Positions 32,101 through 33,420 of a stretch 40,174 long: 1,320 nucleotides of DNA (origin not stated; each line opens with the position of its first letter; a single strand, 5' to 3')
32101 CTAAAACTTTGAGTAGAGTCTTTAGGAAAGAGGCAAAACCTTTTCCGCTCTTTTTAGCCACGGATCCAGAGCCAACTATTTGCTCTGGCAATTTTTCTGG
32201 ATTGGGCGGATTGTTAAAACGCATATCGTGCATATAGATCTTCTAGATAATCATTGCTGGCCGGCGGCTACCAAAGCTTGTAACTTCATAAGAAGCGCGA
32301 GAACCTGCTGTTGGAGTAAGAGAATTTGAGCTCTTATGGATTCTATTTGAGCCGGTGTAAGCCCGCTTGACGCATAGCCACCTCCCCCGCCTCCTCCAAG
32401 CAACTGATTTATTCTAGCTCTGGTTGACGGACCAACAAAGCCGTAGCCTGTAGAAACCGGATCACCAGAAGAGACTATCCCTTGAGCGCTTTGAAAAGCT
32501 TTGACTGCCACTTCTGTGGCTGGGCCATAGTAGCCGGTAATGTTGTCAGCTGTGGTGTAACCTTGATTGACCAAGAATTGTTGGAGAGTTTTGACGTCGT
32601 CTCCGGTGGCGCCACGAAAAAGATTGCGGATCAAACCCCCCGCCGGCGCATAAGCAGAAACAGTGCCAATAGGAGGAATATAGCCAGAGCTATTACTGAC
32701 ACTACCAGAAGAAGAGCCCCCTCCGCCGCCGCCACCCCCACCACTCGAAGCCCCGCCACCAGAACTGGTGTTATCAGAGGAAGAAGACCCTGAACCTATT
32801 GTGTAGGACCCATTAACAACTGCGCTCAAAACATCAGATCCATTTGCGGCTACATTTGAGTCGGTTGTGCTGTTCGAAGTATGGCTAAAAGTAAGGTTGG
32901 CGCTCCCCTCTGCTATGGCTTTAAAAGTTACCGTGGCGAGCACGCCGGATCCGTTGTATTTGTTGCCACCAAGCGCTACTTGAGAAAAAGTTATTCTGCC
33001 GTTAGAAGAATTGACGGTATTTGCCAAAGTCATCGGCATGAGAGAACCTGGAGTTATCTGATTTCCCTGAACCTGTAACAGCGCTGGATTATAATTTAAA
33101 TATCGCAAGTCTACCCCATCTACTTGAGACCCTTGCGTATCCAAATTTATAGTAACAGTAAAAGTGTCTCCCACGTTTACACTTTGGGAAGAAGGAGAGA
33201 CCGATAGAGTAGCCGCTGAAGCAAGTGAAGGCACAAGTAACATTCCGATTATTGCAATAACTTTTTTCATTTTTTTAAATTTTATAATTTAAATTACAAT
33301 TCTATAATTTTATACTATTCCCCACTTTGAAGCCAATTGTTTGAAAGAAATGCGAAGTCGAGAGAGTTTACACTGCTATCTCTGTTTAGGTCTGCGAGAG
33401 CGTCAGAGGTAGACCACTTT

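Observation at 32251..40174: Apparent three-tier cohesin-dockerin cell-surface assembly in a CPR-like genome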

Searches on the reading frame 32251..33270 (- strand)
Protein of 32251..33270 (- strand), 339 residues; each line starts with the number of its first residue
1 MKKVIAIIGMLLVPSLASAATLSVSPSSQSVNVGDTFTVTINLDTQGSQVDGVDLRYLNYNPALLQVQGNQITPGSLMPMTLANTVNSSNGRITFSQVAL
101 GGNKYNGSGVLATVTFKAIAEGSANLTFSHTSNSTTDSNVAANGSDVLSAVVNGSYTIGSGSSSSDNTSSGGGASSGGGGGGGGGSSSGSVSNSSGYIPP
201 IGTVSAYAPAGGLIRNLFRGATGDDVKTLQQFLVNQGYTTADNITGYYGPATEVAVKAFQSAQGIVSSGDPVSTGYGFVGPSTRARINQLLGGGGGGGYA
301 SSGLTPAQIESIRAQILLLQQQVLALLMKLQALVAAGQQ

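Call 4: search_protein_families(library=pfam, proteins=[window:32251-33270:-], max_evalue=1)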
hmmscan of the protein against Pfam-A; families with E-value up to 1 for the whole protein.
window:32251-33270:- (339 aa): 5 families
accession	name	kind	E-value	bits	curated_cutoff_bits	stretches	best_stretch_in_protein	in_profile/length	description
PF00963.24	Cohesin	-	4.5e-13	50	24.1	1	24-139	3-122/139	Cohesin domain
PF01471.23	PG_binding_1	-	6e-13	49.2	23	1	222-269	1-47/57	Putative peptidoglycan binding domain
PF11777.13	DUF3316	-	0.0035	17.8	24.4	1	21-97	31-105/145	Protein of unknown function (DUF3316)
PF17961.7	Big_8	-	0.1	13.2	22.9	0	20-42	12-32/103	Bacterial Ig domain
PF13584.12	BatD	-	0.64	11.1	24.1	0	25-51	2-27/92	BatD DUF11 like domain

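Call 9: find_encoding_contigs(protein=window:32251-33270:-, flank=10000, max_places=6)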
Protein window:32251-33270:- (339 aa): 8 contigs read that carry it; 6 places shown.
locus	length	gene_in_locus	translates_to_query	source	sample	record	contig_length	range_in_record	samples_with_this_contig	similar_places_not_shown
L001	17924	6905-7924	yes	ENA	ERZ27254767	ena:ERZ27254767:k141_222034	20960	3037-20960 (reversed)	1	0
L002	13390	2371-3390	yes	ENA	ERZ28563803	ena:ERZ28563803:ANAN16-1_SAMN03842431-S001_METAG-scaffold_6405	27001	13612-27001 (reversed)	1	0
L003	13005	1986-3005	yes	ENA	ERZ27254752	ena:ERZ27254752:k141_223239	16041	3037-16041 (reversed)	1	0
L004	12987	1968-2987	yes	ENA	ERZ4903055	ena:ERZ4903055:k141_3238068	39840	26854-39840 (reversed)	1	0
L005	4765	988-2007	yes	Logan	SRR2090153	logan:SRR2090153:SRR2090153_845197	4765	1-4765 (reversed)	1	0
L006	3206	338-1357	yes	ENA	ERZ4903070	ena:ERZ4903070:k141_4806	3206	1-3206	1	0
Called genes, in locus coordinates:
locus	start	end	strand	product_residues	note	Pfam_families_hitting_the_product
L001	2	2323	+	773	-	PF00041:fn3 (weak), PF00404:Dockerin_1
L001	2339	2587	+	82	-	PF15970:HicB-like_2 (weak), PF15919:HicB_lk_antitox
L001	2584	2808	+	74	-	PF07927:HicA_toxin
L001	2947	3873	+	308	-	PF01381:HTH_3 (weak), PF02661:Fic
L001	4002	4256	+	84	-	PF21956:DUF6922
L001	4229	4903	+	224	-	PF08843:AbiEii (weak)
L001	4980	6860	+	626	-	PF16893:fn3_2 (faint), PF00963:Cohesin (weak), PF16655:PhoD_N (faint), PF16656:Pur_ac_phosph_N, PF25059:FN3_DSCAM-DSCAML_C (faint), PF00041:fn3 (weak), PF16656:Pur_ac_phosph_N, PF00404:Dockerin_1 (weak)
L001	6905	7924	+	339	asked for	PF00963:Cohesin, PF01471:PG_binding_1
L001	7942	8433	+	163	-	-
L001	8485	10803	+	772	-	PF00515:TPR_1 (faint), PF07719:TPR_2 (faint), PF13181:TPR_8 (faint), PF13414:TPR_11 (faint), PF14559:TPR_19 (faint), PF23914:TPR_CcmH_CycH (faint), PF13428:TPR_14 (faint), PF13432:TPR_16 (weak)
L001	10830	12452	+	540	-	PF03023:MurJ, PF13440:Polysacc_synt_3 (weak)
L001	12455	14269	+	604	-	PF00009:GTP_EFTU, PF14492:EFG_III (weak), PF00679:EFG_C, PF06421:LepA_C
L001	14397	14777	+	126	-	PF04977:DivIC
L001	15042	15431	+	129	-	-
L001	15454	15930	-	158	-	-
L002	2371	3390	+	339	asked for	PF00963:Cohesin, PF01471:PG_binding_1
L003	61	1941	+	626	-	PF16893:fn3_2 (faint), PF00963:Cohesin (weak), PF16655:PhoD_N (faint), PF16656:Pur_ac_phosph_N, PF25059:FN3_DSCAM-DSCAML_C (faint), PF00041:fn3 (weak), PF16656:Pur_ac_phosph_N, PF00404:Dockerin_1 (weak)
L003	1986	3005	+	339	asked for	PF00963:Cohesin, PF01471:PG_binding_1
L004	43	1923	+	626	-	PF16893:fn3_2 (faint), PF00963:Cohesin (weak), PF16655:PhoD_N (faint), PF16656:Pur_ac_phosph_N, PF25059:FN3_DSCAM-DSCAML_C (faint), PF00041:fn3 (weak), PF16656:Pur_ac_phosph_N, PF00404:Dockerin_1 (weak)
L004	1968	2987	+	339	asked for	PF00963:Cohesin, PF01471:PG_binding_1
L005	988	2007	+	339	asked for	PF00963:Cohesin, PF01471:PG_binding_1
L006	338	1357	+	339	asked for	PF00963:Cohesin, PF01471:PG_binding_1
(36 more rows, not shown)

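Call 10: find_homologous_proteins(query=window:32251-33270:-)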
Query window:32251-33270:- (339 aa): 118 proteins with E <= 0.001 among 8000 candidates.
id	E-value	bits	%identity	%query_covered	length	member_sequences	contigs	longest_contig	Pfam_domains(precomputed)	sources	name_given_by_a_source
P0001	1.7e-202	690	100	100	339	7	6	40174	PF00963.25,PF01471.24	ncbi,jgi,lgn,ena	ncbi:MAG TPA: cohesin domain-containing protein [Candidatus Paceibacterota bacterium]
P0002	2.9e-149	515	79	47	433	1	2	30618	PF00963.25,PF01471.24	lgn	-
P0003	1.2e-127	444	55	94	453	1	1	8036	PF00963.25,PF01471.24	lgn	-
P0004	2.9e-127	443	59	86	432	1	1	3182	PF00963.25,PF01471.24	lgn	-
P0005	1.2e-126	441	59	86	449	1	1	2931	PF00963.25,PF01471.24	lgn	-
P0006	2.5e-122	427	58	87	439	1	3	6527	PF00963.25,PF01471.24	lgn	-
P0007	1.8e-119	417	58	86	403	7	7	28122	PF00963.25,PF01471.24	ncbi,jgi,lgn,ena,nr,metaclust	ncbi:MAG: hypothetical protein A3I19_00115 [Candidatus Zambryskibacteria bacterium RIFCSPLOWO2_02_FU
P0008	3.1e-119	416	63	93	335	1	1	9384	PF00963.25,PF01471.24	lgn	-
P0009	1.3e-117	411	59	47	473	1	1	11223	PF00963.25,PF01471.24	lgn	-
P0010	1.1e-114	402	58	86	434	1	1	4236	PF01471.24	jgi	jgi:peptidoglycan hydrolase-like protein with peptidoglycan-binding domain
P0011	1.4e-113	398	53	86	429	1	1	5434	PF00963.25,PF01471.24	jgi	jgi:peptidoglycan hydrolase-like protein with peptidoglycan-binding domain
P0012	2.0e-106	374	53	75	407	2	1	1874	PF00963.25,PF01471.24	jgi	jgi:peptidoglycan hydrolase-like protein with peptidoglycan-binding domain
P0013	2.2e-106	374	56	100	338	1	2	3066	PF00963.25,PF01471.24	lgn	-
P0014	5.6e-101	356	58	98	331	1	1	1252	PF00963.25,PF01471.24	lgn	-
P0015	9.3e-101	356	54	98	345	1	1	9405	PF00963.25,PF01471.24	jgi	jgi:hypothetical protein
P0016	2.0e-97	345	58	98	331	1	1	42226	PF00963.25,PF01471.24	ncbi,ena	-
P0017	5.0e-97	343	53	98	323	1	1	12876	PF00963.25,PF01471.24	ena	-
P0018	2.2e-95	338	56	98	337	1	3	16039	PF00963.25,PF01471.24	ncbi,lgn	-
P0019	6.3e-95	337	56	98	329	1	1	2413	PF00963.25,PF01471.24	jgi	jgi:hypothetical protein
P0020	5.6e-93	330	52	98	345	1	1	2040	PF00963.25,PF01471.24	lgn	-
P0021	2.5e-91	325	55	98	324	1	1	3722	PF00963.25,PF01471.24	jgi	jgi:hypothetical protein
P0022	3.2e-86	308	50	98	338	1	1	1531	PF00963.25,PF01471.24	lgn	-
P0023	2.9e-85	305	53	96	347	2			PF00963.25,PF01471.24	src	-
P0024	1.9e-84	302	52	98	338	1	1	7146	PF01471.24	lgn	-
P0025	2.3e-82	295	52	96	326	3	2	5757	PF00963.25,PF01471.24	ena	-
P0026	2.8e-77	279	63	35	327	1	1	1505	PF01471.24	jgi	jgi:peptidoglycan hydrolase-like protein with peptidoglycan-binding domain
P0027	6.0e-76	274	48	96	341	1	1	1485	PF00963.25,PF01471.24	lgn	-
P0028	3.2e-72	262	50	86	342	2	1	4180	PF00963.25,PF01471.24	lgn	-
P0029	3.3e-71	259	48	96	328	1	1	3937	PF00963.25,PF01471.24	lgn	-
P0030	3.0e-69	252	54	77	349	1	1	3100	PF00963.25,PF01471.24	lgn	-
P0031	1.8e-67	246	51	47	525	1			PF00963.25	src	-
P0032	3.8e-66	242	46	46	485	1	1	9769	PF01471.24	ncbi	-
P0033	6.1e-65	238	43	83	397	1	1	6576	PF01471.24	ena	-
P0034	2.5e-63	233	44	86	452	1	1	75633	PF01471.24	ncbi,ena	-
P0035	2.9e-63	233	43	86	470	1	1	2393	PF00963.25,PF01471.24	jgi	jgi:peptidoglycan hydrolase-like protein with peptidoglycan-binding domain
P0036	2.5e-60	223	51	45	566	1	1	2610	PF09374.16,PF00963.25,PF01471.24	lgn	-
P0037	5.4e-59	219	42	79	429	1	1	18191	PF01471.24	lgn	-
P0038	4.7e-58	216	56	45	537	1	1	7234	PF00963.25,PF01471.24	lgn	-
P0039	4.8e-58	215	49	77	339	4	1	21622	PF00963.25,PF01471.24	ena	-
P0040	6.6e-56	208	67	47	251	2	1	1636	PF00963.25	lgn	-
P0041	2.1e-55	207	65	46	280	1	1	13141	PF00963.25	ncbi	-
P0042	1.7e-54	204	63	25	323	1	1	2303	PF01471.24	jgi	jgi:peptidoglycan hydrolase-like protein with peptidoglycan-binding domain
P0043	2.9e-54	203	60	42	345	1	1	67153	PF01471.24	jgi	jgi:peptidoglycan hydrolase-like protein with peptidoglycan-binding domain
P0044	3.6e-53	199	63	47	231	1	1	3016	PF00963.25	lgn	-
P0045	8.1e-53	198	62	47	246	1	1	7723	PF00963.25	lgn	-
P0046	1.8e-52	197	63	44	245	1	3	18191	PF00963.25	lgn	-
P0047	2.8e-52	197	47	45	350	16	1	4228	PF01471.24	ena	-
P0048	5.0e-52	196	61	47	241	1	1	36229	PF00963.25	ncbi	-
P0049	1.2e-50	191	60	47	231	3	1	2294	PF00963.25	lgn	-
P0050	1.4e-50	191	60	47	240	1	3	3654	PF00963.25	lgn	-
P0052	4.6e-50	189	62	48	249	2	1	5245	PF00963.25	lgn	-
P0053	2.8e-49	187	50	46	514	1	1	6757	PF00963.25,PF01471.24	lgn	-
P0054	8.0e-49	185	50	45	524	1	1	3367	PF00963.25,PF01471.24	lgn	-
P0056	8.8e-47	178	58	45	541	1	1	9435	PF00963.25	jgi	-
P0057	2.2e-45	174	52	47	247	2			PF00963.25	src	-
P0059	2.4e-43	167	61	39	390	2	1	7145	PF00963.25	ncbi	-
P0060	5.5e-43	166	50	48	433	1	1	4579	PF00963.25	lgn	-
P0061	1.4e-38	152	52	42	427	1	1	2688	PF00963.25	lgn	-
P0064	3.0e-29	121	54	21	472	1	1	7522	PF22073.3,PF15780.12,PF01471.24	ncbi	ncbi:MAG: peptidoglycan-binding protein [Terriglobia bacterium]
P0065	1.6e-28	118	44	34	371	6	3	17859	PF01471.24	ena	-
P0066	2.2e-26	111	48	24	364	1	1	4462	PF01471.24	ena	-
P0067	8.9e-23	100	42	41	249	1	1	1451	PF00963.25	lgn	-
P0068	7.6e-22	97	42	42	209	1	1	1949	PF00963.25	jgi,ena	-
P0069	6.6e-20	90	42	49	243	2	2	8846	PF00963.25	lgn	-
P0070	3.2e-19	88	38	58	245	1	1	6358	PF00963.25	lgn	-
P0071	3.9e-18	84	35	41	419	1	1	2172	PF01471.24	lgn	-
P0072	1.9e-17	82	40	28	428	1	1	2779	PF01471.24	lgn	-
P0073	1.6e-16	79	40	23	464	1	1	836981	PF01471.24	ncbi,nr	ncbi:MAG: peptidoglycan-binding protein [Candidatus Niyogibacteria bacterium]|nr:MAG: peptidoglycan-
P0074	1.8e-16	79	40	28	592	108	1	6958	PF09374.16,PF07574.20,PF08823.17,PF01471.24,PF08239.18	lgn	-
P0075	2.2e-15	75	35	43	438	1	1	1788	PF01471.24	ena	-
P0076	2.6e-15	75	53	16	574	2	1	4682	PF09374.16,PF08823.17,PF01471.24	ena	-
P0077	3.2e-15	75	40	28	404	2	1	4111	PF09374.16,PF08823.17,PF01471.24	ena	-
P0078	3.2e-15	75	49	16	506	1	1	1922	PF09374.16,PF08823.17,PF01471.24,PF08239.18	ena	-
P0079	9.7e-15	73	46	16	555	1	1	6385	PF09374.16,PF17243.8,PF08823.17,PF01471.24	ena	-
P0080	1.7e-14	72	51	16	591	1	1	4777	PF07574.20,PF08823.17,PF01471.24,PF08239.18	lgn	-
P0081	2.1e-14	72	49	16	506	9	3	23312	PF09374.16,PF08823.17,PF01471.24,PF08239.18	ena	-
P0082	4.9e-14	71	40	22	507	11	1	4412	PF09374.16,PF08823.17,PF01471.24,PF08239.18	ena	-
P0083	7.8e-14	70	46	17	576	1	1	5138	PF09374.16,PF08823.17,PF01471.24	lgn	-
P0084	2.1e-13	69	46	17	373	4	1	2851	PF09374.16,PF08823.17,PF01471.24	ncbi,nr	ncbi:MAG: peptidoglycan-binding protein, partial [Clostridia bacterium]|nr:peptidoglycan-binding pro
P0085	2.5e-13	69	45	16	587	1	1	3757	PF09374.16,PF08823.17,PF01471.24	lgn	-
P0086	6.9e-13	67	51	16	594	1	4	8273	PF07574.20,PF08823.17,PF01471.24,PF08239.18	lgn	-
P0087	1.7e-12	66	48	18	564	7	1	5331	PF09374.16,PF08823.17,PF01471.24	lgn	-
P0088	3.5e-12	65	53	16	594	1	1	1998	PF08823.17,PF01471.24,PF08239.18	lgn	-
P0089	7.4e-12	64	45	16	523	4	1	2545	PF09374.16,PF08823.17,PF01471.24,PF08239.18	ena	-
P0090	8.3e-12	64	34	50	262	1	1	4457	PF00963.25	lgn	-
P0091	1.2e-11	63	47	16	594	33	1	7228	PF09374.16,PF08823.17,PF01471.24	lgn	-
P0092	3.3e-11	62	47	25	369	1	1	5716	PF13287.13,PF13290.14,PF01471.24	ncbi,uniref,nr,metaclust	ncbi:MAG: hypothetical protein UY81_C0026G0002 [Candidatus Giovannonibacteria bacterium GW2011_GWA2_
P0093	9.5e-11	60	36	22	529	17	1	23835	PF05257.23,PF09374.16,PF00877.26,PF08823.17,PF01471.24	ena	-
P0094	2.4e-10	59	49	25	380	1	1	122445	PF13287.13,PF13290.14,PF01471.24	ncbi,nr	ncbi:MAG: peptidoglycan-binding protein [bacterium]|nr:peptidoglycan-binding protein [bacterium]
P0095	4.1e-10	58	45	16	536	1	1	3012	PF09374.16,PF08823.17,PF01471.24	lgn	-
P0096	6.1e-10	57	48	15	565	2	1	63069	PF05257.23,PF09374.16,PF00877.26,PF08823.17,PF01471.24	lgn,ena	-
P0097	6.5e-10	57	53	20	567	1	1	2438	PF01471.24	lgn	-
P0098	4.0e-8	52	51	22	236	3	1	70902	PF18998.7,PF01471.24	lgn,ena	-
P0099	2.0e-7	49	43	16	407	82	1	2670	PF09374.16,PF08823.17,PF01471.24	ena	-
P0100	2.2e-7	49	43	16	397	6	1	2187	PF09374.16,PF08823.17,PF01471.24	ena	-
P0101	1.9e-6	46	40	16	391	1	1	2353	PF09374.16,PF08823.17,PF01471.24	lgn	-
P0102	2.0e-6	46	40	15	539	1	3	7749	PF09374.16,PF08823.17,PF01471.24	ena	-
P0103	2.4e-6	46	35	42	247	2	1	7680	PF01471.24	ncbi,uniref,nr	ncbi:MAG: hypothetical protein COV91_04985 [Candidatus Taylorbacteria bacterium CG11_big_fil_rev_8_2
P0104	5.5e-6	44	45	17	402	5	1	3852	PF09374.16,PF08823.17,PF06347.20,PF01471.24,PF08239.18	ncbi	-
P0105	6.0e-6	44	46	15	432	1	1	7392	PF05708.19,PF09374.16,PF00877.26,PF08823.17,PF05382.20,PF01471.24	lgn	-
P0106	1.1e-5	43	44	27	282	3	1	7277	PF01471.24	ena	-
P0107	1.2e-5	43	31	35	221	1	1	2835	PF00963.25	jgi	jgi:hypothetical protein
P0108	1.5e-5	43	44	15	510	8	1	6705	PF09374.16,PF00877.26,PF08823.17,PF01471.24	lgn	-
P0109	2.5e-5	42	39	27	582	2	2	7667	PF01471.24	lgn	-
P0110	2.9e-5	42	50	15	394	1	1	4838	PF08823.17,PF06347.20,PF01471.24,PF08239.18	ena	-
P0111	3.0e-5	42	49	21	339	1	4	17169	PF09374.16,PF01471.24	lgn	-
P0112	3.3e-5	42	36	36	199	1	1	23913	PF00963.25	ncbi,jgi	-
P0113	9.8e-5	40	44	16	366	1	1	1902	PF08823.17,PF01471.24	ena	-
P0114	2.7e-4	39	45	21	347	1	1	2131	PF09374.16,PF01471.24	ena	-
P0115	6.5e-4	38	46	15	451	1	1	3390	PF01471.24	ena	-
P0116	7.4e-4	38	46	15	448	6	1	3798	PF01471.24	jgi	jgi:uncharacterized membrane protein YgcG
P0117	7.6e-4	37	46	21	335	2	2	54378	PF09374.16,PF01471.24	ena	-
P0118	8.3e-4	37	43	13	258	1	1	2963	PF08823.17,PF13442.12,PF01471.24,PF00034.27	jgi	jgi:peptidoglycan hydrolase-like protein with peptidoglycan-binding domain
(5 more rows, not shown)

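Call 20: search_solved_structures(query=window:32251-33270:-, max_evalue=1, show_alignments=2)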
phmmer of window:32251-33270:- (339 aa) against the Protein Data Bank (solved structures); distinct sequences matched with E-value up to 1: 42.
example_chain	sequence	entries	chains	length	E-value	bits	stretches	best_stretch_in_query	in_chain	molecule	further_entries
4lpq_A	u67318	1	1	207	0.00098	22.2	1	219-285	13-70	ErfK/YbiS/YcfS/YnhG family protein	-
4xxt_A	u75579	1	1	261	0.0012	22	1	219-277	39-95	Fusion of predicted Zn-dependent amidase/peptidase (Cell wall hydrolase/DD-carboxypeptidas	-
1lbu_A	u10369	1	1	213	0.0055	19.8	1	217-270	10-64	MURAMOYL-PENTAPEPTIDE CARBOXYPEPTIDASE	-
7b17_B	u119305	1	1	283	0.019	18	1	158-216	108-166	SARS-CoV-2 neutralizing biparatopic nanobody VE,nanobody E from Lama glama,SARS-CoV-2 neut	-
7rum_A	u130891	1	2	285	0.023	17.7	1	217-269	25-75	Endolysin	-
6tcs_A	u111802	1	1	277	0.032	17.3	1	155-223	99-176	Omalizumab scFv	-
7jwb_D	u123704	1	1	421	0.033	17.2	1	165-247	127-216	autonomous human heavy chain variable domain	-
2kh2_B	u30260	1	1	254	0.043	16.8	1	156-212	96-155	scFv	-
4mng_E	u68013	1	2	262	0.048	16.7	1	163-200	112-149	TRA@ protein,TRA@ protein, Ti antigen CD3-associated protein gamma chain V-J-C region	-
26xh_S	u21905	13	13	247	0.067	16.2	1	165-199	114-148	scFv16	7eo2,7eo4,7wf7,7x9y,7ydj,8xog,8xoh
7t6s_E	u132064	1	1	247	0.067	16.2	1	165-199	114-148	scFv16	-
8cxj_D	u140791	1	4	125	0.082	15.9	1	19-108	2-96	Surface protein R28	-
7y89_S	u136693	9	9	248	0.084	15.9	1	164-199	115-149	Guanine nucleotide-binding protein G(I)/G(S)/G(O) subunit gamma-2 | scFv16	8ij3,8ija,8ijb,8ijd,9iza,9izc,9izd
8ykv_E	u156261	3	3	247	0.084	15.9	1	164-199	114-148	Antibody fragment ScFv16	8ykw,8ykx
6omm_E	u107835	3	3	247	0.084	15.9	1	164-199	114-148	scFv16 | B9-scFv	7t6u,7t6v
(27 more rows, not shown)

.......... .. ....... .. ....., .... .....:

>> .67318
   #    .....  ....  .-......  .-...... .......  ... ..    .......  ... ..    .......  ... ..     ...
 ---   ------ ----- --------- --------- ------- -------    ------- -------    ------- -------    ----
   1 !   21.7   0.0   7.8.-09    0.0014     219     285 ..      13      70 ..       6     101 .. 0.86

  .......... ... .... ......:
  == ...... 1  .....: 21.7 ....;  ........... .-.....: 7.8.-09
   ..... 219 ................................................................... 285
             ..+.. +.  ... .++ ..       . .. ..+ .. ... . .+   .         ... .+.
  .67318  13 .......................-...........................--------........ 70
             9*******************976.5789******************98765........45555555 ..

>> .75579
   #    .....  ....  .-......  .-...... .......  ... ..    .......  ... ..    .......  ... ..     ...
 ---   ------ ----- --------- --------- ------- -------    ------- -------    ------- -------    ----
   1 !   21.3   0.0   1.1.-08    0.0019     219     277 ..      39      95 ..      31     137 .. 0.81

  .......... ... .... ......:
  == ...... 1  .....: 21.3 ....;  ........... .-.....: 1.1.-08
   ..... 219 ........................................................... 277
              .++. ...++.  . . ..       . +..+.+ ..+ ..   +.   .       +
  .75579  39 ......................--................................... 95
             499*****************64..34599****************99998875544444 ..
